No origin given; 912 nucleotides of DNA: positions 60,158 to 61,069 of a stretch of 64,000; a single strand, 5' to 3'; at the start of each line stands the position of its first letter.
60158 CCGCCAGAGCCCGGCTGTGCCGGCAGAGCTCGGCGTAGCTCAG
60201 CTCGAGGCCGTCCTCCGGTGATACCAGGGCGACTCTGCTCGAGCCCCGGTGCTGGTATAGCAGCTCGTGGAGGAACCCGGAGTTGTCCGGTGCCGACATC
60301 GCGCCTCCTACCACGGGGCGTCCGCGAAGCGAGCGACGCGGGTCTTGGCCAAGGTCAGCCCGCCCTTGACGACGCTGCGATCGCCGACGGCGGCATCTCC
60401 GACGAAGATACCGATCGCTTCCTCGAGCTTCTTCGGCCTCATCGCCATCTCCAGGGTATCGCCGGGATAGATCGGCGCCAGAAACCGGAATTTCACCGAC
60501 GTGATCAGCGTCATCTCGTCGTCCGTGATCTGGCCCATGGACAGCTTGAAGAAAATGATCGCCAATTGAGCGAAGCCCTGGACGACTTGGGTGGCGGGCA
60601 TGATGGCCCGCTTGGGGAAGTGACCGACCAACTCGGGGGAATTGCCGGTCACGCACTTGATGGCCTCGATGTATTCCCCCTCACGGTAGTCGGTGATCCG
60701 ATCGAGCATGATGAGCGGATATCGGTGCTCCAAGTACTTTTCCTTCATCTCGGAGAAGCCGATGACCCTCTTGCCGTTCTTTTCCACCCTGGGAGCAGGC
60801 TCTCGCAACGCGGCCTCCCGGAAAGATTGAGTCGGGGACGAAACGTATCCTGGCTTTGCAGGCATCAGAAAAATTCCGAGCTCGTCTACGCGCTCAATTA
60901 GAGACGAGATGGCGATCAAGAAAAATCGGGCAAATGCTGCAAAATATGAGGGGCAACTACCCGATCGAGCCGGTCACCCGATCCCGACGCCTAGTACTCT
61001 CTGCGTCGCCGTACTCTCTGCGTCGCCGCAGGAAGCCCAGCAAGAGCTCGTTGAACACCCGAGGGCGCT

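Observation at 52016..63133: Uncharacterised type II PKS/FAS-like cluster: acyl-AMP ligase + ACP + KS/Cys-less KS + hotdog dehydratase, combined with a crotonase, two MDR reductases, an extra FabF and two alpha/beta hydrolases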

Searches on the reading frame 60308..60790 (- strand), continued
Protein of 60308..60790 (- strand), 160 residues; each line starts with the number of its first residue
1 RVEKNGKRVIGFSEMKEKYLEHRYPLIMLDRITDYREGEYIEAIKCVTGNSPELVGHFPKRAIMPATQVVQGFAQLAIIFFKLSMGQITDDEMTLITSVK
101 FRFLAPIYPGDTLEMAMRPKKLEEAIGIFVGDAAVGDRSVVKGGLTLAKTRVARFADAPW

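Call 78: find_encoding_contigs(protein=P0218, flank=10000, max_places=2)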
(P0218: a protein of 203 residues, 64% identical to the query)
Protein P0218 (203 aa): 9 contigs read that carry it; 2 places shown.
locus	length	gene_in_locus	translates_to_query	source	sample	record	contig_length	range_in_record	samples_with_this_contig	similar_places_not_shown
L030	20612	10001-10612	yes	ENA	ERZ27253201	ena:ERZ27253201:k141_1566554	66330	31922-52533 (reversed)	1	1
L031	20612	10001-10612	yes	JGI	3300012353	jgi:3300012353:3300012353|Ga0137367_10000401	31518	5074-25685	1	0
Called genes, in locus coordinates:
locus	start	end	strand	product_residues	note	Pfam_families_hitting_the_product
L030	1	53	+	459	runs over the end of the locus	PF21687:T2SSK_1st, PF12836:HHH_3 (weak), PF03934:T2SSK (weak)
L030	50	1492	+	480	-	-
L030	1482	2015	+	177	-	-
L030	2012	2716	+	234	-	-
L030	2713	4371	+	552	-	PF21305:type_II_gspD_N0, PF03958:Secretin_N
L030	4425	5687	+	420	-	PF00263:Secretin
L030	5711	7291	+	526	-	PF00512:HisKA, PF02518:HATPase_c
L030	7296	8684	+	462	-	PF00072:Response_reg, PF00158:Sigma54_activat, PF14532:Sigma54_activ_2, PF07728:AAA_5 (weak), PF25601:AAA_lid_14, PF02954:HTH_8, PF13556:HTH_30 (faint)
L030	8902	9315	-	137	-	PF00472:RF-1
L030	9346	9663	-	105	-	-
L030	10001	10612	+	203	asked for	PF07977:FabA, PF22818:ApeI-like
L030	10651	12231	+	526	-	PF00501:AMP-binding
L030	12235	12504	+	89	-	PF00550:PP-binding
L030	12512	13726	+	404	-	PF00109:ketoacyl-synt, PF02801:Ketoacyl-synt_C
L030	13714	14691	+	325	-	PF00109:ketoacyl-synt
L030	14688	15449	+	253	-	PF00378:ECH_1, PF16113:ECH_2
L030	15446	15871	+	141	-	PF08240:ADH_N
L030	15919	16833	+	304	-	PF01734:Patatin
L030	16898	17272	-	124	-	PF01575:MaoC_dehydratas, PF19315:MC_hydratase (weak), PF13452:FAS1_DH_region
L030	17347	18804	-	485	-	PF01011:PQQ (faint), PF13570:Beta-prop_ACSF4, PF13360:PQQ_2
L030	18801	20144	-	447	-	PF20245:DUF6600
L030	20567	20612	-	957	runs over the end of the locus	PF00989:PAS, PF08448:PAS_4, PF13188:PAS_8 (faint), PF08447:PAS_3 (faint), PF00512:HisKA (weak), PF02518:HATPase_c, PF00072:Response_reg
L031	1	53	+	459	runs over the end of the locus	PF21687:T2SSK_1st, PF12836:HHH_3 (weak), PF03934:T2SSK (weak)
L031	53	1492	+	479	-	-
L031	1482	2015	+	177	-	-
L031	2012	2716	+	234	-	-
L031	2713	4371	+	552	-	PF21305:type_II_gspD_N0, PF03958:Secretin_N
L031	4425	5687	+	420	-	PF00263:Secretin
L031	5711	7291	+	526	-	PF00512:HisKA, PF02518:HATPase_c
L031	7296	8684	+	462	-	PF00072:Response_reg, PF00158:Sigma54_activat, PF14532:Sigma54_activ_2, PF07728:AAA_5 (weak), PF25601:AAA_lid_14, PF02954:HTH_8, PF13556:HTH_30 (faint)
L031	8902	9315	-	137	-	PF00472:RF-1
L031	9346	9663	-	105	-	-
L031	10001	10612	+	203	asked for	PF07977:FabA, PF22818:ApeI-like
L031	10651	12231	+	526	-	PF00501:AMP-binding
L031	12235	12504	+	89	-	PF00550:PP-binding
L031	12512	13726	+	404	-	PF00109:ketoacyl-synt, PF02801:Ketoacyl-synt_C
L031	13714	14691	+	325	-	PF00109:ketoacyl-synt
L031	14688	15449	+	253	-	PF00378:ECH_1, PF16113:ECH_2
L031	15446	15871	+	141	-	PF08240:ADH_N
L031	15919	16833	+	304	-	PF01734:Patatin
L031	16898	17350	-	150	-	PF19315:MC_hydratase (weak), PF01575:MaoC_dehydratas, PF13452:FAS1_DH_region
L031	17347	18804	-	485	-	PF01011:PQQ (faint), PF13570:Beta-prop_ACSF4, PF13360:PQQ_2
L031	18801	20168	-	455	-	PF20245:DUF6600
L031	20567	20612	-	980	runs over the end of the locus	PF00989:PAS, PF08448:PAS_4, PF13188:PAS_8 (faint), PF08447:PAS_3 (faint), PF00512:HisKA (weak), PF02518:HATPase_c, PF00072:Response_reg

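Call 79: find_encoding_contigs(protein=P0197, flank=10000, max_places=2)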
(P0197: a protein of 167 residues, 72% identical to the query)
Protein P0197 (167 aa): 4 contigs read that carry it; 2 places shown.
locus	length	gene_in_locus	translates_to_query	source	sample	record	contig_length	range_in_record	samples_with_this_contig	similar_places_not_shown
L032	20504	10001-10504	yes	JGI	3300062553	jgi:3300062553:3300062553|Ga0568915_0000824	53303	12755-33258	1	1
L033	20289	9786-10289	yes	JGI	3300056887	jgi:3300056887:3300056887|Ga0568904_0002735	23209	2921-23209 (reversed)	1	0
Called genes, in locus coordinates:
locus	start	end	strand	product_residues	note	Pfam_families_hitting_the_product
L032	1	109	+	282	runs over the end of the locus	PF00005:ABC_tran, PF13304:AAA_21, PF27102:NodI_C (faint)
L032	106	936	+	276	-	PF01061:ABC2_membrane, PF12698:ABC2_membrane_3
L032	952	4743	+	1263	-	PF02514:CobN-Mg_chel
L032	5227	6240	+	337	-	PF01078:Mg_chelatase (faint), PF20030:bpMoxR (faint), PF07728:AAA_5 (faint), PF17863:AAA_lid_2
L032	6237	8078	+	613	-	PF00493:MCM (weak), PF07728:AAA_5, PF13401:AAA_22 (faint), PF01078:Mg_chelatase, PF17863:AAA_lid_2, PF26791:AAPxQ, PF00092:VWA (weak), PF13519:VWA_2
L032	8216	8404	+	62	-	-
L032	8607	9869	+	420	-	PF00109:ketoacyl-synt, PF00108:Thiolase_N (weak), PF02801:Ketoacyl-synt_C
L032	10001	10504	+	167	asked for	PF07977:FabA, PF22818:ApeI-like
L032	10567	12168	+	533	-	PF00501:AMP-binding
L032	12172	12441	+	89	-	PF00550:PP-binding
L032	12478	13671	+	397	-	PF00109:ketoacyl-synt, PF02801:Ketoacyl-synt_C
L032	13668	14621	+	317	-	PF00109:ketoacyl-synt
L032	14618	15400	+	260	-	PF00378:ECH_1, PF16113:ECH_2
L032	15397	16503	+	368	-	PF00724:Oxidored_FMN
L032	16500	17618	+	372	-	PF08240:ADH_N, PF00107:ADH_zinc_N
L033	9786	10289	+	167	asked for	PF07977:FabA, PF22818:ApeI-like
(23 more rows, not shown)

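Call 80: find_encoding_contigs(protein=P0231, flank=10000, max_places=2)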
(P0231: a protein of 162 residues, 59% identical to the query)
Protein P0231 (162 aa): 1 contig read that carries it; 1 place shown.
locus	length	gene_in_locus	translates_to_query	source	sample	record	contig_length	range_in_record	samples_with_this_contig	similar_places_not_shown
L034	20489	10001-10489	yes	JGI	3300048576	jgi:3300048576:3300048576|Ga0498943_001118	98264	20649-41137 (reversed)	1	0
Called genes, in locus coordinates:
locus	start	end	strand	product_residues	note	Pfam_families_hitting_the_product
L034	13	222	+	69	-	-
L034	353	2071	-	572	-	PF07992:Pyr_redox_2, PF01266:DAO (faint), PF00070:Pyr_redox, PF02852:Pyr_redox_dim, PF00581:Rhodanese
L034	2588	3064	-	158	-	PF01980:TrmO_N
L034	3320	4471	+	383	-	PF04143:Sulf_transp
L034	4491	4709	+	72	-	PF01206:TusA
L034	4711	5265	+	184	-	PF11823:Se_S_carrier, PF26554:DUF8182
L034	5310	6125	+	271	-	PF01256:Carb_kinase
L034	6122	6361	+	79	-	-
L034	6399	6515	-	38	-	-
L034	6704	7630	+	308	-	PF00753:Lactamase_B, PF23023:Anti-Pycsar_Apyc1 (faint)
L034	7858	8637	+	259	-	-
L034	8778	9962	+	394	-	PF02771:Acyl-CoA_dh_N, PF02770:Acyl-CoA_dh_M, PF00441:Acyl-CoA_dh_1, PF08028:Acyl-CoA_dh_2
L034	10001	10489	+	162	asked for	PF07977:FabA, PF22818:ApeI-like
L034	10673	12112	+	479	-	PF00501:AMP-binding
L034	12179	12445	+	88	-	PF00550:PP-binding (weak)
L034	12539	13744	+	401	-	PF00109:ketoacyl-synt, PF00108:Thiolase_N (faint), PF02801:Ketoacyl-synt_C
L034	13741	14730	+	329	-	PF00109:ketoacyl-synt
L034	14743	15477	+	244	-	PF00378:ECH_1, PF16113:ECH_2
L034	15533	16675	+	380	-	PF00724:Oxidored_FMN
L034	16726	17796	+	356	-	PF08240:ADH_N, PF00107:ADH_zinc_N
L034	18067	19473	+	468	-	PF02310:B12-binding (weak), PF04055:Radical_SAM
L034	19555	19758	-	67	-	PF11127:YgaP-like_TM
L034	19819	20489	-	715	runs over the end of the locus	PF02085:Cytochrom_CIII, PF14522:Cytochrome_C7 (faint), PF14537:Cytochrom_c3_2 (faint), PF11783:Cytochrome_cB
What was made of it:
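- One distant locus carries an acyl-CoA dehydrogenase (call 80).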

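Call 82: search_protein_families(library=ncbifam, alignment_id=A3, max_evalue=1e-30)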
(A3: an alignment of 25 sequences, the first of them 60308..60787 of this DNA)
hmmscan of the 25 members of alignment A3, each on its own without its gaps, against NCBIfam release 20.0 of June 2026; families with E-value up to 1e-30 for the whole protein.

A. member 1, window:60308-60787:- (159 aa): 1 family
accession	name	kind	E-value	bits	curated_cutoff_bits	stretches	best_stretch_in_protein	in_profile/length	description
NF058663.1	cispen_cyc_AmcE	equivalog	7.9e-42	142.9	140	1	7-159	2-153/153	cispentacin biosynthesis cyclizing decarboxylase AmcE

B. families by the number of members that match (of 25 scanned): 4 families
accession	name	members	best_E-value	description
NF058663.1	cispen_cyc_AmcE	24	9.4e-81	cispentacin biosynthesis cyclizing decarboxylase AmcE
NF000582.1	PRK00006.1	10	3e-62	3-hydroxyacyl-ACP dehydratase FabZ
TIGR01750.1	fabZ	5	9e-60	3-hydroxyacyl-ACP dehydratase FabZ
NF009667.0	PRK13188.1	1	4.3e-55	bifunctional UDP-3-O-[3-hydroxymyristoyl] N-acetylglucosamine deacetylase/3-hydroxyacyl-ACP dehydratase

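Call 87: list_cluster_members(proteins=[P0218, P0215, P0209, P0203, P0022])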
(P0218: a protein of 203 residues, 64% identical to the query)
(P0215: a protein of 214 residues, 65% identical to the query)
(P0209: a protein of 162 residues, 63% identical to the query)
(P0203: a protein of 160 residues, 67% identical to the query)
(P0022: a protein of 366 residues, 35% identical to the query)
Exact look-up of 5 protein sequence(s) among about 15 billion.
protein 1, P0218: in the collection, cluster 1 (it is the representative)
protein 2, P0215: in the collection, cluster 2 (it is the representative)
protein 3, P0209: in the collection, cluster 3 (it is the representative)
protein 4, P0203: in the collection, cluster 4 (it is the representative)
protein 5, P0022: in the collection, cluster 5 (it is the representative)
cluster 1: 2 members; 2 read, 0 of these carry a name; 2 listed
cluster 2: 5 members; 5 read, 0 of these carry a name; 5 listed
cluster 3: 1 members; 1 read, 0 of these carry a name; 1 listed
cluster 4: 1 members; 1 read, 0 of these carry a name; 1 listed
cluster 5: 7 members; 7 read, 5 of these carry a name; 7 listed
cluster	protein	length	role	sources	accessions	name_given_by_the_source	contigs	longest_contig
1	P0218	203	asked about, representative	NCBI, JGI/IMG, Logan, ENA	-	-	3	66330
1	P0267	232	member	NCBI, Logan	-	-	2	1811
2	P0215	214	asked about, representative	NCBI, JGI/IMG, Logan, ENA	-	-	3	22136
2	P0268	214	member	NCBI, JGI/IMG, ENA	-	-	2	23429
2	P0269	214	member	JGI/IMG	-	-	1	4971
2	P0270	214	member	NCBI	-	-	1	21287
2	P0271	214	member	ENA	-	-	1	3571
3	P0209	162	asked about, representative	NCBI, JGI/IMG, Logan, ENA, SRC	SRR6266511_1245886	-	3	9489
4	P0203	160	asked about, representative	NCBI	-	-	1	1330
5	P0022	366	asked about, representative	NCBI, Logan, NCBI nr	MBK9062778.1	MAG: hypothetical protein IPL89_06225 [Acidobacteria bacterium] | hypothetical protein [Acidobacteriota bacterium]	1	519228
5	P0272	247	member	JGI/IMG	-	3-oxoacyl-[acyl-carrier-protein] synthase II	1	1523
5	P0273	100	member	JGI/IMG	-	3-oxoacyl-(acyl-carrier-protein) synthase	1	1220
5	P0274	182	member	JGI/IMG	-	3-oxoacyl-(acyl-carrier-protein) synthase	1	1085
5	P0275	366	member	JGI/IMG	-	3-oxoacyl-(acyl-carrier-protein) synthase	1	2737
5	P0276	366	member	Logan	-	-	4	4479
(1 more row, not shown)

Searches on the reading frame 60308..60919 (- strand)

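Call 6: search_protein_families(library=pfam, proteins=[window:60308-60919:-], max_evalue=0.01)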
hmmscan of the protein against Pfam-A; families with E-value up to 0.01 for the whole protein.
window:60308-60919:- (203 aa): 2 families
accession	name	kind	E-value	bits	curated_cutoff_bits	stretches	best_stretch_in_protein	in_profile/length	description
PF07977.19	FabA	-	2.3e-15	56.9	23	1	63-185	1-136/138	FabA-like domain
PF01575.25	MaoC_dehydratas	-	0.00024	21.1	27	1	105-161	46-100/123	MaoC like domain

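Call 8: search_protein_families(library=ncbifam, proteins=[window:60308-60919:-], max_evalue=0.001)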
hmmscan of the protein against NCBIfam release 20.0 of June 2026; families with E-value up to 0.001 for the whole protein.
window:60308-60919:- (203 aa): 4 families
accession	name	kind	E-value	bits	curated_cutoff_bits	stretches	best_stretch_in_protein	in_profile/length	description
NF058663.1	cispen_cyc_AmcE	equivalog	1.8e-41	141.8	140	1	51-203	2-153/153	cispentacin biosynthesis cyclizing decarboxylase AmcE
NF000582.1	PRK00006.1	equivalog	1.9e-28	99.1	113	1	61-190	7-135/137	3-hydroxyacyl-ACP dehydratase FabZ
TIGR01750.1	fabZ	equivalog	2e-27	95.7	155.15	1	61-191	8-140/141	3-hydroxyacyl-ACP dehydratase FabZ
NF009667.0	PRK13188.1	equivalog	6.7e-21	74.5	465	1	40-189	308-456/464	bifunctional UDP-3-O-[3-hydroxymyristoyl] N-acetylglucosamine deacetylase/3-hydroxyacyl-ACP dehydratase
